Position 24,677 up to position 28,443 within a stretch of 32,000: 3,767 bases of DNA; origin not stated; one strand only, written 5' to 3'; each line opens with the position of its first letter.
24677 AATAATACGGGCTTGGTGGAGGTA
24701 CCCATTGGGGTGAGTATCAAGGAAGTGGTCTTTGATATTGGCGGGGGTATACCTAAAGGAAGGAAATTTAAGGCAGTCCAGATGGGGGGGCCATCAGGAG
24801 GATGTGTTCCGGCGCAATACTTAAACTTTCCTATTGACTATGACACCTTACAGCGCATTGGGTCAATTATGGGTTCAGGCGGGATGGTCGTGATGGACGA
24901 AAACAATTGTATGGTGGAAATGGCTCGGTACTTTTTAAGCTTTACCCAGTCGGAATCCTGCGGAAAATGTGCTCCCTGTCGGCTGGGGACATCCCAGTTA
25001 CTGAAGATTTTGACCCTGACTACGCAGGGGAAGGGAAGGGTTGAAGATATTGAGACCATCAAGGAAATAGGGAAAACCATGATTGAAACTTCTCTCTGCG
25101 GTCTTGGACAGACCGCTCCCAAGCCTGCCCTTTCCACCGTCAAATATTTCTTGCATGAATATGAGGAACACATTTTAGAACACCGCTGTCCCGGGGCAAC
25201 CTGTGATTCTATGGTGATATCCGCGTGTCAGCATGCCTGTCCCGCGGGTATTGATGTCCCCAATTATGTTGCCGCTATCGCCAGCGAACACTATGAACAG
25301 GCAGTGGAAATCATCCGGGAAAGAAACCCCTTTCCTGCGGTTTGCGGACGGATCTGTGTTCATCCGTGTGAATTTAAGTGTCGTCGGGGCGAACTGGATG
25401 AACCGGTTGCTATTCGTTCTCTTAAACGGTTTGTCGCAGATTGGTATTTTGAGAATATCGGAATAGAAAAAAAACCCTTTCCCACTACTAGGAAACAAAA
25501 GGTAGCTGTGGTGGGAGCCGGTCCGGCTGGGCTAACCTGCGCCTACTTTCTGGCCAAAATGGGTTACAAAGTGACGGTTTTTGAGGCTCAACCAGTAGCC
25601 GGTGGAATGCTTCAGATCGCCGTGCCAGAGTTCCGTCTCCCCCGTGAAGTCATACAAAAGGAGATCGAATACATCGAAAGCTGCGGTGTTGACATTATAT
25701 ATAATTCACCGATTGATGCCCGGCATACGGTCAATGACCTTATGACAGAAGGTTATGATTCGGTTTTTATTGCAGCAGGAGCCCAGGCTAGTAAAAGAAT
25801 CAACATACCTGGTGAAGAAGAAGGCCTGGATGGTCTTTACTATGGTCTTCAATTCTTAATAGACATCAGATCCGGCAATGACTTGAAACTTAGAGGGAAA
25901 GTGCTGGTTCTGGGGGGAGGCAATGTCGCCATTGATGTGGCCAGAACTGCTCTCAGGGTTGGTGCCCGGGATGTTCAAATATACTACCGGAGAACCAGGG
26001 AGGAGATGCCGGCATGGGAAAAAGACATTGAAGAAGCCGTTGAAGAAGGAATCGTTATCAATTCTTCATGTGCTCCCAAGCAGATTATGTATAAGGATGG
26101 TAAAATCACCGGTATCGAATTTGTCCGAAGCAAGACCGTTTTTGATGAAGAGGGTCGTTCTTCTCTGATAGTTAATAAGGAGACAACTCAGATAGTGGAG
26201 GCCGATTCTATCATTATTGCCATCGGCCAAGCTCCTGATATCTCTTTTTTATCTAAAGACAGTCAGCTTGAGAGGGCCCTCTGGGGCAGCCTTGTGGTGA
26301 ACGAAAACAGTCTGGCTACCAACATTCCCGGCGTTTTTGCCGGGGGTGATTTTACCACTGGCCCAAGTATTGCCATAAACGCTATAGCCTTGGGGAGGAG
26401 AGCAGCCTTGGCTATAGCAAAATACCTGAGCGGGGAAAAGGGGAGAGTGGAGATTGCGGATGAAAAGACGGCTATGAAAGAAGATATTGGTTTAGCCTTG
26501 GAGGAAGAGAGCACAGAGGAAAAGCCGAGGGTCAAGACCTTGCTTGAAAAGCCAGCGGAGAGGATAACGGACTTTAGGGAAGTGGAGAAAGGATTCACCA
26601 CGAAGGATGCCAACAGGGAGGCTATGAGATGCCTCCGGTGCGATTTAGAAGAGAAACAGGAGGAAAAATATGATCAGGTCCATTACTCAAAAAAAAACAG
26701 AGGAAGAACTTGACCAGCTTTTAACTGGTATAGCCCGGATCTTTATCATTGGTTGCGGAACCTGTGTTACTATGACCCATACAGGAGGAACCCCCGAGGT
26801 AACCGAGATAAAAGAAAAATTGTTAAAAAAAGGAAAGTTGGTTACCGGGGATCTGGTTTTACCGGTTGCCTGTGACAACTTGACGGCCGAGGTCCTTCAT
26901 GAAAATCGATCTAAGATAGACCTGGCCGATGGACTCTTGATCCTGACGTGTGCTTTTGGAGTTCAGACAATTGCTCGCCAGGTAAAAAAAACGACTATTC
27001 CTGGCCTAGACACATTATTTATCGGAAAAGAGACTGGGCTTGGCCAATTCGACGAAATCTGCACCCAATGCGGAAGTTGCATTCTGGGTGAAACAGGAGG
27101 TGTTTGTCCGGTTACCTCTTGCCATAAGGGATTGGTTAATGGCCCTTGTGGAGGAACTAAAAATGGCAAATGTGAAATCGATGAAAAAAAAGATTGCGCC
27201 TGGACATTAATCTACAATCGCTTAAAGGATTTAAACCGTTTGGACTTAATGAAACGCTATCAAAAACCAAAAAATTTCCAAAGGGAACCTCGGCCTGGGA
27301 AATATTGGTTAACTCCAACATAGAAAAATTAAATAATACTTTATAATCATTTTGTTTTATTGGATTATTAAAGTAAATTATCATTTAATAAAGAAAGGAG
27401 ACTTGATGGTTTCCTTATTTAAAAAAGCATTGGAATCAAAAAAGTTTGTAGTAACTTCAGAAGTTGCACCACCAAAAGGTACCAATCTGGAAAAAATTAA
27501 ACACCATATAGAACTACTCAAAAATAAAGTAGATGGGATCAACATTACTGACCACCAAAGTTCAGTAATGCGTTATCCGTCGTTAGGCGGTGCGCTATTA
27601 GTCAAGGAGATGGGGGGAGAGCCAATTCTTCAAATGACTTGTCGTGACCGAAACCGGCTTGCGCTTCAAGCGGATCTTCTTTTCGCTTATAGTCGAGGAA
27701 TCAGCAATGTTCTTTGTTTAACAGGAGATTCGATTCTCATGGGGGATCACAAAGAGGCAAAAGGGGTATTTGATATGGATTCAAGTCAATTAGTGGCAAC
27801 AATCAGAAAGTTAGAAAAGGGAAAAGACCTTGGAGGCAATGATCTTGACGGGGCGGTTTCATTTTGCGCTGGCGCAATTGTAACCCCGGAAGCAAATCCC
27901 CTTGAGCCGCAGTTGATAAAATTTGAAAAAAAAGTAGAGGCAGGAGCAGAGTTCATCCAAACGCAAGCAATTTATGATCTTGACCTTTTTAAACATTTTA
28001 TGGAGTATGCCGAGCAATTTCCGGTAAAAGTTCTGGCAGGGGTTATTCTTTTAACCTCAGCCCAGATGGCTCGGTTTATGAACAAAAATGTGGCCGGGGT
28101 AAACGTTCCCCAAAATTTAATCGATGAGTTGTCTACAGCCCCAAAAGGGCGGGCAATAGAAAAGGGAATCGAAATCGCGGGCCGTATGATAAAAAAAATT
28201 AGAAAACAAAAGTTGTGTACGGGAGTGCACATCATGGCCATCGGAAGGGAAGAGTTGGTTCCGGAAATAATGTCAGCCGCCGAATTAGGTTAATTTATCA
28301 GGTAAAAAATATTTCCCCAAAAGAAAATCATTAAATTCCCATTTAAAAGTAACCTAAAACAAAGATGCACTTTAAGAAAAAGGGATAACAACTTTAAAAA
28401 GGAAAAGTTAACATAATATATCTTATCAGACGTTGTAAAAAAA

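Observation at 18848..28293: Seven-gene cluster wiring MetF/MetV methylene-THF reductase to a NuoE / NuoF::GltD / inactive-FdhA redox module: candidate undescribed MTHFR complex type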

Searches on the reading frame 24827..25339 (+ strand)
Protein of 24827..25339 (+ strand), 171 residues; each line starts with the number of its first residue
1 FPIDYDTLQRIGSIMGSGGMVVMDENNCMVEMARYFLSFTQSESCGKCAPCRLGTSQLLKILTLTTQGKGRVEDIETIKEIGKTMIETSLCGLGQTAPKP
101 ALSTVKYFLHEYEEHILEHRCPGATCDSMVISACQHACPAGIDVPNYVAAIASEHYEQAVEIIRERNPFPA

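Call 73: search_solved_structures(query=window:24827-25339:+, max_evalue=1e-10, show_alignments=5)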
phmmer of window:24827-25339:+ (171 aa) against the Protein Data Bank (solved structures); distinct sequences matched with E-value up to 1e-10: 60.
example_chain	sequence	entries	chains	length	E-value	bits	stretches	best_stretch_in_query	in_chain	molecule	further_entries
8oh5_B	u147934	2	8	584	3.1e-46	160.4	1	2-131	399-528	NAD-reducing hydrogenase subunit HoxF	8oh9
8a6t_B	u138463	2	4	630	1.4e-45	158.4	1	2-130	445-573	Electron bifurcating hydrogenase subunit HydB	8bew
7q4w_B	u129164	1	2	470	1.7e-45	158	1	3-130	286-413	Iron hydrogenase HydB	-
7q4v_B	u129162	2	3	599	2.6e-45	157.4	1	3-130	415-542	Iron hydrogenase HydB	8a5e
7t2r_B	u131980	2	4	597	8.8e-45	155.7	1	2-130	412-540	NiFe hydrogenase subunit B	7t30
9bov_B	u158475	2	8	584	3e-42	147.5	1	2-132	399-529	NADH dehydrogenase (Quinone)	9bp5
9n5u_B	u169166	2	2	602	5.9e-42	146.5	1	2-130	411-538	NfnB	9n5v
7p5h_B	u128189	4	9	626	4.3e-40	140.5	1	2-128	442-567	Fe-hydrogenase, subunit beta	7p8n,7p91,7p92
9mqx_B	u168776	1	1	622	2.1e-39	138.2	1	3-131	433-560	NADH:ubiquinone oxidoreductase, NADH-binding (51 kD) subunit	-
8e9g_F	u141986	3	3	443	1.6e-22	83.4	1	2-123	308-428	NADH-quinone oxidoreductase subunit F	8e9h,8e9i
6vw7_B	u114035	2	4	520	4.4e-21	78.6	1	2-111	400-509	NAD-dependent formate dehydrogenase beta subunit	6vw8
8x9v_F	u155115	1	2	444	6.2e-20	74.9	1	3-120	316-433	NADH-quinone oxidoreductase subunit F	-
9f5x_B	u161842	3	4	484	2.5e-17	66.4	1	3-116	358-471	NADH dehydrogenase [ubiquinone] flavoprotein 1, mitochondrial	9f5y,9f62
8e73_V1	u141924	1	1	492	7.1e-17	64.9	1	3-119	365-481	NDUV1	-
6x89_V1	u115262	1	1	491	7.2e-17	64.9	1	3-119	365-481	NADH dehydrogenase [ubiquinone] flavoprotein 1, mitochondrial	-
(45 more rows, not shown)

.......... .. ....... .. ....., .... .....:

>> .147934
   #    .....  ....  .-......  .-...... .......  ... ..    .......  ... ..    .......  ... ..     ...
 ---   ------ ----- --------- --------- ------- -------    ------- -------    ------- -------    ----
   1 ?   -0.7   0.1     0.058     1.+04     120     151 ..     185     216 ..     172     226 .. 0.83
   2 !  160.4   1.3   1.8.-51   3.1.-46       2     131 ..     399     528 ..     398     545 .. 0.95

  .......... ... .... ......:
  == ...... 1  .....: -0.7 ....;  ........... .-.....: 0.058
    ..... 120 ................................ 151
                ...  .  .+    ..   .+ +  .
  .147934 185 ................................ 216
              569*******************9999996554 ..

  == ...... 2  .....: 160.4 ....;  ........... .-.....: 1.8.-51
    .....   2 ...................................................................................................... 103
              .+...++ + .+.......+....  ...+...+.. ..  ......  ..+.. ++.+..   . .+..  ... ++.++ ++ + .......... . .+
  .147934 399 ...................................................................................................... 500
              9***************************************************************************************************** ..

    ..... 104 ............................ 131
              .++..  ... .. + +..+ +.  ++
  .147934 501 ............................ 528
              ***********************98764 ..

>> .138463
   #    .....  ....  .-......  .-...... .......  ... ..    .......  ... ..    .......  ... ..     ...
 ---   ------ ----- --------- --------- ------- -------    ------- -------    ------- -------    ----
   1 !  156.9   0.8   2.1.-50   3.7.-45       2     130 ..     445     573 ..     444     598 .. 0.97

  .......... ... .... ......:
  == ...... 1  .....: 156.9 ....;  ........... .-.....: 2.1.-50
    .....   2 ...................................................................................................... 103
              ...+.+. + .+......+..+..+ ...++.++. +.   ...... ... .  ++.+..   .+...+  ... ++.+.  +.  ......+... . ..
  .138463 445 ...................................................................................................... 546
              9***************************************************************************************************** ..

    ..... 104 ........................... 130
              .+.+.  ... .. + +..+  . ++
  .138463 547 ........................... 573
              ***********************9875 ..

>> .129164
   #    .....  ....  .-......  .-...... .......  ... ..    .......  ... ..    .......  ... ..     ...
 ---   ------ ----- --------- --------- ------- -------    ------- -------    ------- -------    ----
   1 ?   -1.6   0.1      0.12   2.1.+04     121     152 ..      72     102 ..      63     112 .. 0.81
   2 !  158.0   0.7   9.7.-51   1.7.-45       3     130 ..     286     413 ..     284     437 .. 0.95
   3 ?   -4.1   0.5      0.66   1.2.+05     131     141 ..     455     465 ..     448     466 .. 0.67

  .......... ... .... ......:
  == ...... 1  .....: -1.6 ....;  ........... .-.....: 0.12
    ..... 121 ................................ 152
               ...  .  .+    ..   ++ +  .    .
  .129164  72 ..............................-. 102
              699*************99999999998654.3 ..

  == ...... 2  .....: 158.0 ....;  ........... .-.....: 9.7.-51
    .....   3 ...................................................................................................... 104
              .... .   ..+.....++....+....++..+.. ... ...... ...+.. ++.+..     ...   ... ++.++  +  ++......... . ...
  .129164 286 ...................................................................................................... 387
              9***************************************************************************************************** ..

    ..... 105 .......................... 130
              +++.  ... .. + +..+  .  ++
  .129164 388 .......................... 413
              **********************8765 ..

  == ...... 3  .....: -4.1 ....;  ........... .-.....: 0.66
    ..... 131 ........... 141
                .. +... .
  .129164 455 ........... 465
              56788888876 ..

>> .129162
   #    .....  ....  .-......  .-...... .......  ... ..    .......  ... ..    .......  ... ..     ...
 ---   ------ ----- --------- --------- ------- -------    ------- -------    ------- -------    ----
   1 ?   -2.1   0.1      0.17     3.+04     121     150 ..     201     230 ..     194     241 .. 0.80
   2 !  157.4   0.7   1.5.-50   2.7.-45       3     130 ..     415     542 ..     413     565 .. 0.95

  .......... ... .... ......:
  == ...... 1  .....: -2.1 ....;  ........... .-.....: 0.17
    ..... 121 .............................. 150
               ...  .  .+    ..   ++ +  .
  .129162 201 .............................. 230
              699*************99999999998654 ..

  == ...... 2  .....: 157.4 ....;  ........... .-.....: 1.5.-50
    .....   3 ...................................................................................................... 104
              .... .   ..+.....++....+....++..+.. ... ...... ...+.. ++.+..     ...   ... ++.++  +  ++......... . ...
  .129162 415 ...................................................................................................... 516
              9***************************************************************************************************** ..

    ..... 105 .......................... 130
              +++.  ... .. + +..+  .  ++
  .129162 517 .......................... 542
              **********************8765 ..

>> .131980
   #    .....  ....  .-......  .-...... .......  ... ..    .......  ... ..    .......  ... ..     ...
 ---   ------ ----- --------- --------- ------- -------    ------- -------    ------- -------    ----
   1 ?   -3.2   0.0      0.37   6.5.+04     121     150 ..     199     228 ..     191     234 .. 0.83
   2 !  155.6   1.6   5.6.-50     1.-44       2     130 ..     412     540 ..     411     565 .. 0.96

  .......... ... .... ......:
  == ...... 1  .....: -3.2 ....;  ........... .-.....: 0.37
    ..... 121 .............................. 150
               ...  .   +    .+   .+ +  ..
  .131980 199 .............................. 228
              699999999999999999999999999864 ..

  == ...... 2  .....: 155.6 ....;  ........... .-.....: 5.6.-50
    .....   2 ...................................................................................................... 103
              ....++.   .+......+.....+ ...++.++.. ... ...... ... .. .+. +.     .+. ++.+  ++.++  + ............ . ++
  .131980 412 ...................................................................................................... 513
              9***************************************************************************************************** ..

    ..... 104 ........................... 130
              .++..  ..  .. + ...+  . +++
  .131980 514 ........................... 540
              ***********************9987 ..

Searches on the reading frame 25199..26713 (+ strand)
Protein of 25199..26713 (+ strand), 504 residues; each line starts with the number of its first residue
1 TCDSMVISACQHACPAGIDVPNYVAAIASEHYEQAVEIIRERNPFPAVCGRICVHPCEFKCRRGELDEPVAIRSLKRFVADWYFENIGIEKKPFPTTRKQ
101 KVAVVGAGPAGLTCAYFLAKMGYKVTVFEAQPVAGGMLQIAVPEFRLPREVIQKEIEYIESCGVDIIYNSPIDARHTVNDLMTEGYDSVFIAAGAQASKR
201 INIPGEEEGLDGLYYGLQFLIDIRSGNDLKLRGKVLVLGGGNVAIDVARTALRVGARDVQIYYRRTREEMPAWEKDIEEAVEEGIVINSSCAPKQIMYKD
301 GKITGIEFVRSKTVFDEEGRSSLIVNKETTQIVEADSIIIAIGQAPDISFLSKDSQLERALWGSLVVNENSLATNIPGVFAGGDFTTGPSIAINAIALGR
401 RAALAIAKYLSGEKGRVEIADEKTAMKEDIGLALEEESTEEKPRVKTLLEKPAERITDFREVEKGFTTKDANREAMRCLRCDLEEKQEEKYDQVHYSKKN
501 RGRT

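Call 34: search_solved_structures(query=window:25199-26713:+, max_evalue=1e-40, show_alignments=1)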
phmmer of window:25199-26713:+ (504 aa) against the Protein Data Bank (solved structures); distinct sequences matched with E-value up to 1e-40: 12.
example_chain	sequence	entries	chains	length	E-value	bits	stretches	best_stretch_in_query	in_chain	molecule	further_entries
9bov_A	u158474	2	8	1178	6.1e-108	364.9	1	10-484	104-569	Molybdopterin oxidoreductase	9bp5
8oh5_C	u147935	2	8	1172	1.1e-100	341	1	9-485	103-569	Formate dehydrogenase-O, major subunit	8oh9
9n5u_A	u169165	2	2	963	5e-99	335.5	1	7-422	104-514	NfnA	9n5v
4ylf_B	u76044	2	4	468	5.7e-88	299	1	9-413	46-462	Dihydropyrimidine dehydrogenase subunit A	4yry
5jca_L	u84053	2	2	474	6.8e-84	285.6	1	8-414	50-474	NADH-dependent Ferredoxin:NADP Oxidoreductase (NfnI) subunit alpha | NADH-dependent Ferredoxin:NADP Oxidoreductase subunit alpha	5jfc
5vj7_A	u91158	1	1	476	8.7e-81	275.3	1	8-412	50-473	Oxidoreductase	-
6s6s_G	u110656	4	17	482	4.7e-55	190.5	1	9-412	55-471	Glutamate synthase [NADPH] small chain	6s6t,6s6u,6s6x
2vdc_G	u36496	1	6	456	2.6e-54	188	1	2-412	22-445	GLUTAMATE SYNTHASE [NADPH] SMALL CHAIN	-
1gt8_A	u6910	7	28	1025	3.8e-50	174.3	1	7-416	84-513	DIHYDROPYRIMIDINE DEHYDROGENASE | Dihydropyrimidine dehydrogenase [NADP(+)]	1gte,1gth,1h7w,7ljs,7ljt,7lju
7m31_A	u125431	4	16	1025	3.8e-50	174.3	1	7-416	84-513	Dihydropyrimidine dehydrogenase [NADP(+)]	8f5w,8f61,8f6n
1h7x_A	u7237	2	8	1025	3.8e-50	174.3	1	7-416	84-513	DIHYDROPYRIMIDINE DEHYDROGENASE | Dihydropyrimidine dehydrogenase [NADP(+)]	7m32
7mfm_I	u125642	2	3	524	1.5e-44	155.9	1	11-413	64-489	Glutamate synthase (NADPH) small chain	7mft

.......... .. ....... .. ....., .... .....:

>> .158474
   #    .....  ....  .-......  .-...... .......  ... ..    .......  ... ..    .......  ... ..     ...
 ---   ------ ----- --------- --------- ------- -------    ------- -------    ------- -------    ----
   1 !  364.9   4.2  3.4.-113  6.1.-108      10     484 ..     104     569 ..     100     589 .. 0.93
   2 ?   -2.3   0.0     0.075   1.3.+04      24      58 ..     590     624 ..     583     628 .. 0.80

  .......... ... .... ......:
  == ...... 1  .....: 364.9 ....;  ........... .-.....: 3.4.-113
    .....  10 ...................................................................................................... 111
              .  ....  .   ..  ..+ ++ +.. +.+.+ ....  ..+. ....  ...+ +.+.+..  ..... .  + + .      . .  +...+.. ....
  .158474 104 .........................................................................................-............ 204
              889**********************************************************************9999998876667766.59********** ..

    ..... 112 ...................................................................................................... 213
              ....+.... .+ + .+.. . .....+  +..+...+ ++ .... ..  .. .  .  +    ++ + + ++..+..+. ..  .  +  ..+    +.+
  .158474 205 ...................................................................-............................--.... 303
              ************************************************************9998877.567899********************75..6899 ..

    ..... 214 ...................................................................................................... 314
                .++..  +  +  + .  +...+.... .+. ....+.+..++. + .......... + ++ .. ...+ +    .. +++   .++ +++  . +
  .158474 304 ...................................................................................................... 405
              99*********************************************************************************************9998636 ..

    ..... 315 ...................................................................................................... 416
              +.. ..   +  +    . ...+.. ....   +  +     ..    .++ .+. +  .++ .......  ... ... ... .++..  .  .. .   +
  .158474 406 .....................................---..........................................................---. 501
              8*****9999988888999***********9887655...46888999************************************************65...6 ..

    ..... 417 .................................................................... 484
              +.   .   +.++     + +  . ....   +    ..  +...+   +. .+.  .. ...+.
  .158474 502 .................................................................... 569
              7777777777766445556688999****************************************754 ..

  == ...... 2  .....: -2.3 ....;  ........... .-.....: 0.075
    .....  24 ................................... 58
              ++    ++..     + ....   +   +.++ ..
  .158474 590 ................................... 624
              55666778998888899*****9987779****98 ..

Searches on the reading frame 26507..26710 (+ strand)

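Call 61: search_protein_families(library=pfam, proteins=[window:26507-26710:+], max_evalue=0.01)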
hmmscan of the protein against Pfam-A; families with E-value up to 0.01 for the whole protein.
window:26507-26710:+ (68 aa): 1 family
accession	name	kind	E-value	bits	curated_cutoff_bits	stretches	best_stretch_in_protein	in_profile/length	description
PF14691.11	Fer4_20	-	7.4e-05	23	25.8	1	19-47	1-29/113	Dihydroprymidine dehydrogenase domain II, 4Fe-4S cluster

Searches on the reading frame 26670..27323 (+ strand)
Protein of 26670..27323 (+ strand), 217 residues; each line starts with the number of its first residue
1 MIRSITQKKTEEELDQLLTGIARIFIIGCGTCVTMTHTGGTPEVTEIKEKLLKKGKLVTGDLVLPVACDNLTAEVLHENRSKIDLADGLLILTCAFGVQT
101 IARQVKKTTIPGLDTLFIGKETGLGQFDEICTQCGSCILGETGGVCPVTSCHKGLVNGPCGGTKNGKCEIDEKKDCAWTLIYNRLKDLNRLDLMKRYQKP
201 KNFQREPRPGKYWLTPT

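Call 5: search_protein_families(library=pfam, proteins=[window:26670-27323:+], max_evalue=0.01)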
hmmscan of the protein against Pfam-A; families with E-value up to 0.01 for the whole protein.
window:26670-27323:+ (217 aa): 1 family
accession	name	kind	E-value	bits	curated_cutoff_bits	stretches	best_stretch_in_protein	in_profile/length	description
PF12225.13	DUF5981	-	2.4e-35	120.5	23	1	111-204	2-95/95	Methylene-tetrahydrofolate reductase C terminal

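Call 6: search_protein_families(library=ncbifam, proteins=[window:26670-27323:+], max_evalue=0.001)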
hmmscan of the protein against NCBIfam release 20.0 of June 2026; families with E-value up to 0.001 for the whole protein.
window:26670-27323:+ (217 aa): 0 families

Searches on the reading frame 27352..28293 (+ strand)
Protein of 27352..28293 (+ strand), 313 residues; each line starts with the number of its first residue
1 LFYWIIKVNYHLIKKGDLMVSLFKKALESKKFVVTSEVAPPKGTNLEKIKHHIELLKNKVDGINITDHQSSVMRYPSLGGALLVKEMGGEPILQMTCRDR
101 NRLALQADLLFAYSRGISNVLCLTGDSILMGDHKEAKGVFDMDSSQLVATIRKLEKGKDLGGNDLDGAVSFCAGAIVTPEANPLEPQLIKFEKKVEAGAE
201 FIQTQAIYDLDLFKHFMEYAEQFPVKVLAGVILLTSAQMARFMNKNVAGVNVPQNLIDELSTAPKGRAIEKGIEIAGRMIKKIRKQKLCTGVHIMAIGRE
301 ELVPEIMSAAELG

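Call 5: search_protein_families(library=pfam, proteins=[window:27352-28293:+], max_evalue=0.01)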
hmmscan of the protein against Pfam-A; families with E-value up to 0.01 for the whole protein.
window:27352-28293:+ (313 aa): 1 family
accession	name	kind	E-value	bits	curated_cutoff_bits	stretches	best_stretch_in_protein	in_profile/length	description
PF02219.23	MTHFR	-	8.7e-43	147.1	24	1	23-309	2-285/287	Methylenetetrahydrofolate reductase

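Call 6: search_protein_families(library=ncbifam, proteins=[window:27352-28293:+], max_evalue=0.001)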
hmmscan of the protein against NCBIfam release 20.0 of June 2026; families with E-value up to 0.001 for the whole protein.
window:27352-28293:+ (313 aa): 4 families
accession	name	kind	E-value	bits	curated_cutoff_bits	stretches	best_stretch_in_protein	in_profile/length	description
NF006396.0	PRK08645.1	equivalog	6.6e-66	222.7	453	1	23-308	314-600/611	bifunctional homocysteine S-methyltransferase/methylenetetrahydrofolate reductase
TIGR00676.1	fadh2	equivalog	8.5e-23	81.1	293.7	1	37-309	4-273/275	methylenetetrahydrofolate reductase [NAD(P)H]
TIGR00677.1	fadh2_euk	equivalog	5.8e-18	65.2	310.05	1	86-309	57-274/281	methylenetetrahydrofolate reductase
NF006950.0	PRK09432.1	equivalog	1.2e-08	34.5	382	1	63-302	56-282/296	methylenetetrahydrofolate reductase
